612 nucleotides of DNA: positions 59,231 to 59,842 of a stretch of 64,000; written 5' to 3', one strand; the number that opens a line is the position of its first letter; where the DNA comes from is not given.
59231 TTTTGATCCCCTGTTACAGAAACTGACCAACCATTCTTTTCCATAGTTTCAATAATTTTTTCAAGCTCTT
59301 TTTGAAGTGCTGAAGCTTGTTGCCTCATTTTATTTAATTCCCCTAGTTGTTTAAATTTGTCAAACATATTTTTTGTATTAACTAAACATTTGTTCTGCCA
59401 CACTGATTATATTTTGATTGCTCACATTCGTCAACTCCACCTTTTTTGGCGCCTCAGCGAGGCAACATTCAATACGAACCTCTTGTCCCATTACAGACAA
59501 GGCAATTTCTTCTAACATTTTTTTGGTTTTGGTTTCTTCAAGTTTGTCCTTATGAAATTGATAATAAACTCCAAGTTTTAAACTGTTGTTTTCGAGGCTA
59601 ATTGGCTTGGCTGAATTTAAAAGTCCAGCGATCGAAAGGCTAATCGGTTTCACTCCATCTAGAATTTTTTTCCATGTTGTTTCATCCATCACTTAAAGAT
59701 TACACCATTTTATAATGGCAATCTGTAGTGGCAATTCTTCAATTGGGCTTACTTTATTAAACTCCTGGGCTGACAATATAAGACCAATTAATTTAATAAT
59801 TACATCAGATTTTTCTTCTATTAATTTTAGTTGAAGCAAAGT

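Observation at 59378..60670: dnaX split from its C-terminal domain by a single in-frame TAA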

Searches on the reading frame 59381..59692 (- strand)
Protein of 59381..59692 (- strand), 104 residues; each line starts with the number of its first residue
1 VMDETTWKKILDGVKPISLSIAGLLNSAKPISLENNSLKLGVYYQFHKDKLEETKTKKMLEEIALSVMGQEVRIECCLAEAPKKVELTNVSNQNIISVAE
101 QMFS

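Call 6: search_protein_families(library=pfam, proteins=[window:59381-59692:-], max_evalue=1)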
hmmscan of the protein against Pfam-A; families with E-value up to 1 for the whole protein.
window:59381-59692:- (104 aa): 3 families
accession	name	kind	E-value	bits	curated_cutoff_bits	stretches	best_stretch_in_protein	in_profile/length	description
PF20964.2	DnaX_C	-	3.4e-06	27.4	26.2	1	5-85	14-94/113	DNA polymerase III subunit tau, C-terminal domain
PF11490.13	DNA_pol3_a_NII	-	0.00052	20.4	26.3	1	7-81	3-77/117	DNA polymerase III polC-type N-terminus II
PF19337.4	BAMBI_C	-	0.019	15.2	27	1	42-99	72-124/138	BMP and activin membrane-bound inhibitor homolog C-terminus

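Call 7: search_protein_families(library=ncbifam, proteins=[window:59381-59692:-], max_evalue=1)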
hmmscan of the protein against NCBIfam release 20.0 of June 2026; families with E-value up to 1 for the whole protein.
window:59381-59692:- (104 aa): 7 families
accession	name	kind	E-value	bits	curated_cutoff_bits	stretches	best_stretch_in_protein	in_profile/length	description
NF011512.0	PRK14950.1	equivalog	3.1e-16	59.7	593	1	4-93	468-556/585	DNA polymerase III subunits gamma and tau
NF011526.0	PRK14965.1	equivalog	0.0001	21.3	670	1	4-90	447-534/578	DNA polymerase III subunits gamma and tau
NF011513.0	PRK14952.1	equivalog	0.00018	20.6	737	1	5-88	448-531/596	DNA polymerase III subunits gamma/tau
NF005846.3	PRK07764.1-6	equivalog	0.0019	17.4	625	1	4-77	551-625/628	DNA polymerase III subunit gamma and tau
NF004046.1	PRK05563.1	equivalog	0.0042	16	400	1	5-93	446-537/567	DNA polymerase III subunit gamma/tau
NF005844.0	PRK07764.1-3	equivalog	0.014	14.2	964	1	3-93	516-606/841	DNA polymerase III subunit gamma and tau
TIGR00362.1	DnaA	equivalog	0.041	12.9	343.9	1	24-91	20-86/437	chromosomal replication initiator protein DnaA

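Call 8: find_homologous_proteins(query=window:59381-59692:-)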
Query window:59381-59692:- (104 aa): 39 proteins with E <= 0.001 among 43 candidates.
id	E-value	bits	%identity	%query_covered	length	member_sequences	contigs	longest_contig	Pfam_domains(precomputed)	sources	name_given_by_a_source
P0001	8.6e-59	214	100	99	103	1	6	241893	PF20964.3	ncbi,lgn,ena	-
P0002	2.6e-49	183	85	99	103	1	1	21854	PF20964.3,PF11490.14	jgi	jgi:hypothetical protein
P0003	9.7e-48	178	84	95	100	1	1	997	PF20964.3,PF11490.14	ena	-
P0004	1.3e-47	178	81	99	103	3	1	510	PF20964.3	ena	-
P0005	2.7e-47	177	83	95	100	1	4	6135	PF20964.3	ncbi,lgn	-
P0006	7.0e-47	175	82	100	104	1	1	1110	PF11490.14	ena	-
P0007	7.1e-47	175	80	99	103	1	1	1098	PF20964.3,PF11490.14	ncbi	-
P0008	1.1e-46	175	80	99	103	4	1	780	PF20964.3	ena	-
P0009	1.3e-46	175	84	95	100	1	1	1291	PF20964.3,PF11490.14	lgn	-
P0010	1.4e-46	175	78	99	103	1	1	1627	PF20964.3,PF11490.14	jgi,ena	-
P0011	8.4e-46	172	81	99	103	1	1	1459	PF20964.3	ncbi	-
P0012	8.7e-46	172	78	99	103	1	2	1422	PF20964.3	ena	-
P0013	1.1e-45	172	79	99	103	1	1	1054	PF20964.3,PF11490.14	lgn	-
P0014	2.7e-45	170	76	99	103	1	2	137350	-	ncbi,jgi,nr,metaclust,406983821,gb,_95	ncbi:MAG: hypothetical protein ACD_19C00426G0096 [uncultured bacterium]|nr:MAG: hypothetical protein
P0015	3.2e-45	170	79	100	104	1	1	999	PF20964.3,PF11490.14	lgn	-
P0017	1.1e-44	168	79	95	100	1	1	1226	PF20964.3,PF11490.14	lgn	-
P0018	1.8e-44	168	77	99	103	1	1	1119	PF11490.14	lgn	-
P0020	2.5e-44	167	78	99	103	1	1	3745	PF20964.3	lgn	-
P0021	2.5e-44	167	76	99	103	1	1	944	PF20964.3,PF11490.14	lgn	-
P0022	1.3e-43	165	79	99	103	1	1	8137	PF20964.3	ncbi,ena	-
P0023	1.4e-43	165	74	99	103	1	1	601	PF20964.3,PF11490.14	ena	-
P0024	2.3e-43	164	74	99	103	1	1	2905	PF20964.3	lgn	-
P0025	2.5e-43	164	73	99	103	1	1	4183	PF20964.3,PF11490.14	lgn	-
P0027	2.7e-41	158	73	99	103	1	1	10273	PF20964.3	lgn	-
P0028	4.7e-41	157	74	99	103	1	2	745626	PF20964.3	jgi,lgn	jgi:hypothetical protein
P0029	5.6e-41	157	71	99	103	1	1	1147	PF20964.3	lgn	-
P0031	2.2e-39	151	68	100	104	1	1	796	PF20964.3,PF11490.14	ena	-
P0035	4.5e-36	141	66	98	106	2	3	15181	PF20964.3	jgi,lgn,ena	-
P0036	7.5e-31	124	61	99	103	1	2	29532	PF20964.3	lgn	-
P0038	2.2e-27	113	55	96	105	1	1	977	PF20964.3,PF11490.14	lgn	-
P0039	5.2e-23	99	51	99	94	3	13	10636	PF20964.3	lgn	-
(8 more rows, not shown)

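Call 11: find_related_loci(query=A1, collection=genome_contigs, flank=2500)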
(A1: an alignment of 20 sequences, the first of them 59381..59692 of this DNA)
Query A1 (104 aa) in genome_contigs; peptide patterns used: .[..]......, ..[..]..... (x = any residue, [..] = any of these).
115 stretches matched a pattern; 70 encode a relative of the query (tblastn E <= 1e-3); 70 distinct loci.
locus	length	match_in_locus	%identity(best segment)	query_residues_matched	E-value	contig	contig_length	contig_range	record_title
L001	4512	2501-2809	80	2-104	4e-54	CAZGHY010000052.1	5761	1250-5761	MAG TPA_asm: uncultured Gammaproteobacteria bacterium isolate SRP286056_co2_319 genome assembly, contig: NODE_24164_leng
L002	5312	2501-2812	78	1-104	2e-52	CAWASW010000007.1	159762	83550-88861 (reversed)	MAG: Candidatus Woesebacteria bacterium isolate MFD02832.bin.1.153 genome assembly, contig: contig_14430, whole genome s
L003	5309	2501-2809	63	2-104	1e-41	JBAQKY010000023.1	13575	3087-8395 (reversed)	MAG: Microgenomates group bacterium isolate MFD12071_ilm_asm_bin3 k127_43611, whole genome shotgun sequence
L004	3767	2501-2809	56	2-104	4e-36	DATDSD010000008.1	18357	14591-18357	MAG TPA_asm: Patescibacteria group bacterium isolate SMAG_U7994 k141_49681, whole genome shotgun sequence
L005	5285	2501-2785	55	1-104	1e-33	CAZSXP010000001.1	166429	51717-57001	MAG TPA_asm: uncultured Gammaproteobacteria bacterium isolate SRP062349_co2_93 genome assembly, contig: NODE_41_length_1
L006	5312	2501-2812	52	1-104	4e-33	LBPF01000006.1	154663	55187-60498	MAG: Candidatus Woesebacteria bacterium GW2011_GWB1_33_38 UR44_C0006, whole genome shotgun sequence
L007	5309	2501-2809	52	1-103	2e-32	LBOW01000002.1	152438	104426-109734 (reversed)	MAG: Candidatus Woesebacteria bacterium GW2011_GWB1_33_22 UR35_C0002, whole genome shotgun sequence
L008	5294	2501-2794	54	7-104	6e-32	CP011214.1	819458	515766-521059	MAG: Candidatus Woesebacteria bacterium GW2011_GWF1_31_35 chromosome, complete genome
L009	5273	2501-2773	51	1-100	2e-27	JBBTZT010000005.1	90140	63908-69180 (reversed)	MAG: Patescibacteria group bacterium isolate H41-bin064_1 H41_bin064_1_000000000005, whole genome shotgun sequence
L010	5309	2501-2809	44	1-103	3e-25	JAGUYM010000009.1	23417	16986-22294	MAG: Candidatus Woesebacteria bacterium isolate DeMMO6_63 c_000000013991, whole genome shotgun sequence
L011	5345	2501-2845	41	2-104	5e-23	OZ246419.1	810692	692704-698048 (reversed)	MAG: uncultured Gammaproteobacteria bacterium isolate binchicken_co84_156 genome assembly, chromosome: 1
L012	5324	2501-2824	40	7-104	4e-20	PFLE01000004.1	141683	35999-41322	MAG: Candidatus Shapirobacteria bacterium CG_4_10_14_0_8_um_filter_39_15 CG_4_10_14_0.8_um_filter_scaffold_84_c, whole g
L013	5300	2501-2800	36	7-103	7e-18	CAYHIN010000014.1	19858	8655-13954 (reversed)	MAG TPA_asm: uncultured Gammaproteobacteria bacterium isolate ERP119705_co13_445 genome assembly, contig: NODE_3412_leng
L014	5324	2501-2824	33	4-104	1e-17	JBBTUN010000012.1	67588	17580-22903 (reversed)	MAG: Patescibacteria group bacterium isolate H41-bin134_1 H41_bin134_1_000000000012, whole genome shotgun sequence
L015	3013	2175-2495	35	4-103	1e-17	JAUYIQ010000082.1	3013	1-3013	MAG: Candidatus Curtissbacteria bacterium isolate C24_metabat.bin.101_sub C24_k141_222675, whole genome shotgun sequence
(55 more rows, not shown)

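Call 15: find_encoding_contigs(protein=P0001, flank=1500, max_places=8)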
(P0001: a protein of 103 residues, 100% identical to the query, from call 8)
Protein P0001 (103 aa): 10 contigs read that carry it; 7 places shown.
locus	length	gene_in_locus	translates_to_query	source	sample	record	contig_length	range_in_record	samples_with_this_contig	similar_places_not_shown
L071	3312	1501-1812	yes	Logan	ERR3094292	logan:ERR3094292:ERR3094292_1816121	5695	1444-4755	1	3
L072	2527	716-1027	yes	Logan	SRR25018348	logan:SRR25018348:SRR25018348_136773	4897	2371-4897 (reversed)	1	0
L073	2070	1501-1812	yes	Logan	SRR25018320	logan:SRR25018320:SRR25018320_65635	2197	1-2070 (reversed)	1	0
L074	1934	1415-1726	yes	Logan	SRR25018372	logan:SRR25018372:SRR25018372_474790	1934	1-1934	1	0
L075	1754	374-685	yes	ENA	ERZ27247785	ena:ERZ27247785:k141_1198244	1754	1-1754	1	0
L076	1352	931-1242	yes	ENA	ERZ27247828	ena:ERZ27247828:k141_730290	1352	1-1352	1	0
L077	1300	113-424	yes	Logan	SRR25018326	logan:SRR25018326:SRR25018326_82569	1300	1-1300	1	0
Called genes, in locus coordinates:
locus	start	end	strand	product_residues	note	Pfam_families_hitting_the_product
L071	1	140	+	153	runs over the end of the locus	PF09424:YqeY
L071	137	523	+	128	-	PF02130:YbeY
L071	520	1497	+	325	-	PF13177:DNA_pol3_delta2, PF13604:AAA_30 (faint), PF13401:AAA_22 (faint), PF00004:AAA, PF07728:AAA_5 (weak)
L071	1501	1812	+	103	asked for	PF20964:DnaX_C (weak)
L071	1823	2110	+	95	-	PF02575:YbaB_DNA_bd (weak)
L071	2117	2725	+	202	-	PF21176:RecR_HhH, PF02132:RecR_ZnF (weak), PF01751:Toprim, PF13662:Toprim_4, PF21175:RecR_C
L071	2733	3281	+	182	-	-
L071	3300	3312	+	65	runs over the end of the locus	-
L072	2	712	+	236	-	?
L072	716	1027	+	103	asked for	PF20964:DnaX_C (weak)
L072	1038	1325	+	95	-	PF02575:YbaB_DNA_bd (weak)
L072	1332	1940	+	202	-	PF21176:RecR_HhH, PF01751:Toprim, PF13662:Toprim_4, PF21175:RecR_C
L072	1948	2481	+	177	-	-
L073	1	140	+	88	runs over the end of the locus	?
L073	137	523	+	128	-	PF02130:YbeY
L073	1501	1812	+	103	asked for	PF20964:DnaX_C (weak)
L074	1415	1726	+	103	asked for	PF20964:DnaX_C (weak)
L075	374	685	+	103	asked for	PF20964:DnaX_C (weak)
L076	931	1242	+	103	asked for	PF20964:DnaX_C (weak)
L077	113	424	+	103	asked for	PF20964:DnaX_C (weak)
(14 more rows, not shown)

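Call 17: search_solved_structures(query=A1, max_evalue=10, show_alignments=2)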
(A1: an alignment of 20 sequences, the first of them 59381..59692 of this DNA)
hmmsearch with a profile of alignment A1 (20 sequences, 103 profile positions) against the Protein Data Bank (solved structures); distinct sequences matched with E-value up to 10: 3.
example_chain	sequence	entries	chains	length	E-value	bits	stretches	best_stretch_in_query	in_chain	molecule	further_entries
4tps_B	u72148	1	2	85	0.19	15.2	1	5-76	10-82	Chromosomal replication initiator protein DnaA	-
8btg_A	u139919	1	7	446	0.31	14.5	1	6-79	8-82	Chromosomal replication initiator protein DnaA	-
3v4o_A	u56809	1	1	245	1.2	12.6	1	25-65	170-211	Mucosa-associated lymphoid tissue lymphoma translocation protein 1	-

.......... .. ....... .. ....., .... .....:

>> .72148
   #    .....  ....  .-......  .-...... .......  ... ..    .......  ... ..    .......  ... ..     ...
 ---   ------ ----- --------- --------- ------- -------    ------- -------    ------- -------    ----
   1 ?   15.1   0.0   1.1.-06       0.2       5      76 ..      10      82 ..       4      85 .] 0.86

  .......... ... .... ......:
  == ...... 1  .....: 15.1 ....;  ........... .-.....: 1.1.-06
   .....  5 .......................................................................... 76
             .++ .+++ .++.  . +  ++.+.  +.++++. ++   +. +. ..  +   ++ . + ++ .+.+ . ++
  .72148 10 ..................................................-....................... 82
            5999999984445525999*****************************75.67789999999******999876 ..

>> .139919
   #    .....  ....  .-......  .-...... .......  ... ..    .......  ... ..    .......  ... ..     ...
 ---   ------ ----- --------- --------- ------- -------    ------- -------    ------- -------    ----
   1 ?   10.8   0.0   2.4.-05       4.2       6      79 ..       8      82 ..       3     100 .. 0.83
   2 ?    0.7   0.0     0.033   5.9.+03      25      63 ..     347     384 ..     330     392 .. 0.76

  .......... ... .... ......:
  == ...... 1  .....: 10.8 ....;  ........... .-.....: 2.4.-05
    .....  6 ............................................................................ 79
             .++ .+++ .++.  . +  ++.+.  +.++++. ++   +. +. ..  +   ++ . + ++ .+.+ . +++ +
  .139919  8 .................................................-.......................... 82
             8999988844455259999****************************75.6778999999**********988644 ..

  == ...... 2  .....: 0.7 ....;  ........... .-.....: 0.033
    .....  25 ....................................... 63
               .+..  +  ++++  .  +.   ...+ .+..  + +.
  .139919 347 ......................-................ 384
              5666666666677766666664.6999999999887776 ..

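Call 23: predict_structure(alignment_id=A1)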
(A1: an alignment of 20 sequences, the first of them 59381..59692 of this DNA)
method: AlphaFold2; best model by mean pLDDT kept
length: 104 residues; sequences in the alignment: 20
mean_pLDDT: 77.9   pTM: 0.64
mean pLDDT of the five models: 77.9, 77.8, 75.0, 74.5, 73.4
residues with pLDDT >= 90: 30; 70-90: 46; 50-70: 14; < 50: 14
segments of 3 or more residues with pLDDT < 50: 83-94
pLDDT, mean of each block of 10 residues (from residue 1): 86 89 86 89 77 89 93 83 47 51 50
secondary structure, 60 per line:
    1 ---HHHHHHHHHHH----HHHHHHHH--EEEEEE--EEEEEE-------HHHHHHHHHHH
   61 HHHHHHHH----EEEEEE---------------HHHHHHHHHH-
elements in order: H4-14 H19-26 E29-34 E37-42 H50-68 E73-78 H94-103

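Call 26: fold_search(model_id=the predicted structure, library=pdb)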
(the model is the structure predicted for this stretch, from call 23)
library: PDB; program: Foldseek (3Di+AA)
matches with E <= 10: 714; with E <= 0.001: 2
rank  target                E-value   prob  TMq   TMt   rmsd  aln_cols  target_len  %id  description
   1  4tps_B                6.6e-04  1.00  0.60  0.75   2.6        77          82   19  Sporulation Inhibitor of DNA Replication, SirA, in complex with Domain I of DnaA (released 2014-07-30)
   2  4tps_D                8.6e-04  1.00  0.60  0.72   2.6        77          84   19  Sporulation Inhibitor of DNA Replication, SirA, in complex with Domain I of DnaA (released 2014-07-30)
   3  5fku_E                1.5e-02  0.97  0.48  0.43  10.2       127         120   10  cryo-EM structure of the E. coli replicative DNA polymerase complex in DNA free state (DNA polymerase III alpha, beta, (released 2015-11-25)
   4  2z51                  2.3e-02  0.95  0.45  0.33   9.8       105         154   18  Crystal structure of Arabidopsis CnfU involved in iron-sulfur cluster biosynthesis (released 2008-07-15)
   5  2jnv_MODEL_1_A        2.6e-02  0.98  0.48  0.57   6.4        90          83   13  Solution structure of C-terminal domain of NifU-like protein from Oryza sativa (released 2007-12-18)
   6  5fkv_E                3.0e-02  0.92  0.46  0.42   8.0       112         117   11  cryo-EM structure of the E. coli replicative DNA polymerase complex bound to DNA (DNA polymerase III alpha, beta, epsi (released 2015-11-25)
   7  7ykm                  5.4e-02  0.94  0.44  0.52   4.1        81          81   18  Structure of DciA DUF721 domain from Deinococcus radiodurans (released 2023-08-02)
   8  8hhj_A                6.2e-02  0.66  0.40  0.42   7.0        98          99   16  Crystal structure of the MafB2-CTMGI-2B16B6/MafI2MGI-2B16B6 complex (released 2023-11-15)
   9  3prb_A                8.0e-02  0.95  0.48  0.26   4.5        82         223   13  Structural analysis of protein folding by the Methanococcus jannaschii chaperone FKBP26 (released 2011-01-19)
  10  6he2_A                8.6e-02  0.91  0.49  0.14   6.0        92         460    9  Crystal structure of an open conformation of 2-Hydroxyisobutyryl-CoA Ligase (HCL) in complex with 2-HIB-AMP and CoA (released 2019-08-28)
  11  9guw_D                1.0e-01  0.60  0.38  0.23   6.2        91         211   16  30S-TEC (TEC in expressome position) Inactive state 2 (released 2024-11-20)
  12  3prb_B                1.2e-01  0.91  0.48  0.26   4.3        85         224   14  Structural analysis of protein folding by the Methanococcus jannaschii chaperone FKBP26 (released 2011-01-19)
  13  2aya_MODEL_1_A        1.4e-01  0.66  0.39  0.33   8.8        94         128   11  Solution Structure of the C-Terminal 14 kDa Domain of the tau subunit from Escherichia coli DNA Polymerase III (released 2006-11-14)
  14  7ms8                  1.5e-01  0.60  0.46  0.36   7.1       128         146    8  Crystal structure of Y103F mutant of Cg10062 with a covalent intermediate of the hydration of acetylenecarboxylic acid (released 2022-02-02)
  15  8zej_C                2.0e-01  0.47  0.38  0.23   6.4        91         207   15  Structure of E.coli ribosome in complex with an engineered arrest peptide (released 2025-06-18)
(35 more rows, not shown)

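Call 33: search_protein_representatives(alignment_id=A1)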
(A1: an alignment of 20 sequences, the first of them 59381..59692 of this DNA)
Query: 20 sequences, 103 profile positions. Proteins with E-value up to 0.001 (for the whole library): 1982; up to 1e-10: 347; up to 1e-30: 1. The best 150 are listed.
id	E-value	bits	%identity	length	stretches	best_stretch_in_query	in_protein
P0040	2.1e-36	140.3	-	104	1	1-103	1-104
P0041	1.8e-30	121.3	-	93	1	1-86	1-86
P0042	2.6e-28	114.3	-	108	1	1-103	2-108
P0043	2.0e-26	108.3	-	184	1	3-103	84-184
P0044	5.7e-26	106.8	-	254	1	5-102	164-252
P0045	4.1e-25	104.0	-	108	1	1-103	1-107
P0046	1.3e-24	102.4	-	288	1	3-102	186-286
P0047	2.2e-24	101.7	-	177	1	6-102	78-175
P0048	3.6e-24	101.0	-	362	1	4-103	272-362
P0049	7.3e-23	96.8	-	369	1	1-102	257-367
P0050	2.7e-22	95.0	-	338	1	2-102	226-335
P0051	3.7e-22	94.6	-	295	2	3-91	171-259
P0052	3.8e-22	94.5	-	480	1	3-103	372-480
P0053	4.3e-22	94.3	-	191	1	4-102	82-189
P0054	7.2e-22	93.6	-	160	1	3-102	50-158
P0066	8.2e-21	90.2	-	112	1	1-102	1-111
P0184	3.0e-14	69.2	-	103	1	1-103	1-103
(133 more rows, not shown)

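Call 35: find_encoding_contigs(protein=P0066, flank=1800, max_places=3)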
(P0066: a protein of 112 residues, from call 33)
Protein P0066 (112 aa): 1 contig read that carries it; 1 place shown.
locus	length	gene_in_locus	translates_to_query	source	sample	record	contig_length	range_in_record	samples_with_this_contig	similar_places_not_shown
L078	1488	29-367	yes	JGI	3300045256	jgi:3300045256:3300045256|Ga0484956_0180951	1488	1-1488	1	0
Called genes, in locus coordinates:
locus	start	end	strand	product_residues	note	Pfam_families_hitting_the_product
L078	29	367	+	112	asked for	PF20964:DnaX_C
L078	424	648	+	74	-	-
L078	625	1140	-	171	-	-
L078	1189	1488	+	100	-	?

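Call 36: find_encoding_contigs(protein=P0184, flank=1800, max_places=3)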
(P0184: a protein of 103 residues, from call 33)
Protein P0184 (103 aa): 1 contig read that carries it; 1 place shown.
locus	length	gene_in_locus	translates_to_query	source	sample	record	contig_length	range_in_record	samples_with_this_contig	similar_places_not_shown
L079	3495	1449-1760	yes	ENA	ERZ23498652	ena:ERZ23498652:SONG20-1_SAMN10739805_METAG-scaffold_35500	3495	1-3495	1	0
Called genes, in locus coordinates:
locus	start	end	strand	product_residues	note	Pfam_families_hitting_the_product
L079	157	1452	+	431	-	PF13177:DNA_pol3_delta2, PF13604:AAA_30 (weak), PF00004:AAA, PF07728:AAA_5 (weak), PF13401:AAA_22, PF21960:RCF1-5-like_lid (weak), PF22608:DNAX_ATPase_lid, PF12169:DNA_pol3_gamma3, +2 more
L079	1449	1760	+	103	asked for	PF20964:DnaX_C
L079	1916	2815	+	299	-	PF03237:Terminase_6N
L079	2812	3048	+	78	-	-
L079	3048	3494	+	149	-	?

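Call 38: find_encoding_contigs(protein=P0045, flank=1800, max_places=3)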
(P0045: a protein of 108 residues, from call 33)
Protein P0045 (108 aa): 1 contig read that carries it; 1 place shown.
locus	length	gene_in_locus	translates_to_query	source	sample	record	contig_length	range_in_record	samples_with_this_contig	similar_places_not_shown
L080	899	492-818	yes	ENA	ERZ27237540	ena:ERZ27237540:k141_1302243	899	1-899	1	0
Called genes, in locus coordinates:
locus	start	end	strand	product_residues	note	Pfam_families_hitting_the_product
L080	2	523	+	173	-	?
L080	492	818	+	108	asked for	-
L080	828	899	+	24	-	?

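Call 39: find_encoding_contigs(protein=P0042, flank=1800, max_places=3)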
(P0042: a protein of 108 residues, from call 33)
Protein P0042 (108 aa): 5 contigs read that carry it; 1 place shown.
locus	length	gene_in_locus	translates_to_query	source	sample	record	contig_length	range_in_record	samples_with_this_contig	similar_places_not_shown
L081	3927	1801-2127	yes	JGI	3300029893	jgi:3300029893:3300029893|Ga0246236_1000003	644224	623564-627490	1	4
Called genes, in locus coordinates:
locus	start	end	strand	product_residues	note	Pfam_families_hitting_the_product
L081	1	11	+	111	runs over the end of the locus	PF11969:DcpS_C, PF01230:HIT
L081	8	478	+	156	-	PF09424:YqeY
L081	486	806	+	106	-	PF02130:YbeY (faint)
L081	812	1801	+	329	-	PF13177:DNA_pol3_delta2, PF13604:AAA_30 (faint), PF00004:AAA, PF07728:AAA_5 (faint), PF13401:AAA_22 (faint)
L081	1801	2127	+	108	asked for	-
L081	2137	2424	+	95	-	PF02575:YbaB_DNA_bd (weak)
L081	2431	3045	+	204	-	PF21176:RecR_HhH, PF01751:Toprim, PF13662:Toprim_4, PF21175:RecR_C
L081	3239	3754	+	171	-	-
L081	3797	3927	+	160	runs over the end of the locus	-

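Call 40: find_encoding_contigs(protein=P0014, flank=1500, max_places=2)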
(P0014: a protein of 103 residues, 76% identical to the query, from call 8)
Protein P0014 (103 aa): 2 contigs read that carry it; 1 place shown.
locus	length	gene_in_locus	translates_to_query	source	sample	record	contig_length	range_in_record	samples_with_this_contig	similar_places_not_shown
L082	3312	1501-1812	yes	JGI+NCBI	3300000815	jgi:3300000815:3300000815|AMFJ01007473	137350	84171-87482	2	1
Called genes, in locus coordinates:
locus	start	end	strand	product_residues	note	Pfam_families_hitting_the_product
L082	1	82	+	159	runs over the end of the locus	PF09424:YqeY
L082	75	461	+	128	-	PF02130:YbeY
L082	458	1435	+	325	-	PF13177:DNA_pol3_delta2, PF00004:AAA, PF07728:AAA_5 (weak)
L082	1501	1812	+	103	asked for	-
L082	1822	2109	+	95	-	PF02575:YbaB_DNA_bd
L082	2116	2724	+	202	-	PF21176:RecR_HhH, PF01751:Toprim (weak), PF13662:Toprim_4, PF21175:RecR_C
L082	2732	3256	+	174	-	-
